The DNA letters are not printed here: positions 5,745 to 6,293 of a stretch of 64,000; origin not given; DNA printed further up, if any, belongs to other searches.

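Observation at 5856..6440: DUF4258/DUF2283 two-gene module inserted between rpsJ and rplC, bracketed by a duplicated terminator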

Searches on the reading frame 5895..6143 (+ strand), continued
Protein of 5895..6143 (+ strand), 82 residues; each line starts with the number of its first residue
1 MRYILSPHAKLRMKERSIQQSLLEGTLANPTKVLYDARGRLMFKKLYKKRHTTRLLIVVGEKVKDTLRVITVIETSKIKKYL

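Call 80: fold_search(model_id=the predicted structure, library=pdb)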
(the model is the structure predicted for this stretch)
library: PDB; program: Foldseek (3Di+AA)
matches with E <= 10: 396; with E <= 0.001: 0
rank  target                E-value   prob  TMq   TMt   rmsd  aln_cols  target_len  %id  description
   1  7vd7_A                2.6e-02  0.99  0.53  0.48   4.4        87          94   10  Toxin - Antitoxin complex from Salmonella enterica serovar Typhimurium (released 2022-09-14)
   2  7q3e_A                5.4e-02  1.00  0.49  0.08   2.1        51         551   12  Structure of the mouse CPLANE-RSG1 complex (released 2022-04-06)
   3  4r80_A                1.6e-01  0.92  0.50  0.53   9.8        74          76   15  Crystal Structure of a De Novo Designed Beta Sheet Protein, Cystatin Fold, Northeast Structural Genomics Consortium (N (released 2014-09-24)
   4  5ja8_E                1.9e-01  0.85  0.51  0.43   4.1        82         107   10  Crystal structure of the HigB2 toxin in complex with Nb2 (released 2017-04-05)
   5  4fxe_E                2.1e-01  0.57  0.40  0.40   4.8        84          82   15  Crystal structure of the intact E. coli RelBE toxin-antitoxin complex (released 2012-08-29)
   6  4fxe_F                2.8e-01  0.28  0.32  0.33   5.9        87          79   16  Crystal structure of the intact E. coli RelBE toxin-antitoxin complex (released 2012-08-29)
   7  8a0x_C                5.7e-01  0.54  0.51  0.42   4.7        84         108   10  Crystal structure of the HigB2-HigA2 tetramer in complex with operator DNA (released 2023-05-03)
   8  3hi2_B                6.1e-01  0.66  0.49  0.44   4.1        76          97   12  Structure of the N-terminal domain of the E. coli antitoxin MqsA (YgiT/b3021) in complex with the E. coli toxin MqsR ( (released 2010-01-12)
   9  9uwh_AG               6.8e-01  0.72  0.32  0.09   1.6        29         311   28  human mitoribosome trapped by retapamulin (released 2025-10-29)
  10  8qrk_G                7.7e-01  0.20  0.31  0.08  20.5        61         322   20  mt-SSU assembly intermediate in GTPBP8 knock-out cells, state 1 (released 2024-06-26)
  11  8qrm_G                7.7e-01  0.20  0.31  0.08  20.9        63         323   19  mt-SSU assembly intermediate in GTPBP8 knock-out cells, state 3 (released 2024-06-26)
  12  5a4o_A                8.1e-01  0.41  0.36  0.39   4.0        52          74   10  Crystal structure of BPSL1147, a PC4 homolog from Burkholderia pseudomallei K96243 (orthorhombic crystal form) (released 2016-04-06)
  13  6rw4_G                8.6e-01  0.23  0.33  0.09  20.9        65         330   17  Structure of human mitochondrial 28S ribosome in complex with mitochondrial IF3 (released 2020-06-03)
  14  6zm5_AG               9.7e-01  0.60  0.32  0.09   1.6        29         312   28  Human mitochondrial ribosome in complex with OXA1L, mRNA, A/A tRNA, P/P tRNA and nascent polypeptide (released 2021-01-13)
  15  8qrn_G                9.7e-01  0.60  0.32  0.09   1.6        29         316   28  mt-SSU in GTPBP8 knock-out cells, state 4 (released 2024-06-26)
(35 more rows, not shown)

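Call 99: search_protein_families(library=padloc, proteins=[window:5895-6143:+], max_evalue=0.01)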
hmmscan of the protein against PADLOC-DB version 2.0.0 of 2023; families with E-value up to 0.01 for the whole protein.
window:5895-6143:+ (82 aa): 0 families

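Call 100: search_protein_families(library=phrogs, proteins=[window:5895-6143:+], max_evalue=0.01)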
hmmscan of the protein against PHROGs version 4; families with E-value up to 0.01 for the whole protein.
window:5895-6143:+ (82 aa): 0 families

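Call 101: search_protein_families(library=ncbifam, proteins=[window:5895-6143:+], max_evalue=0.01)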
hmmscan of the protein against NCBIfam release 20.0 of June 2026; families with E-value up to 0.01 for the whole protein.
window:5895-6143:+ (82 aa): 0 families
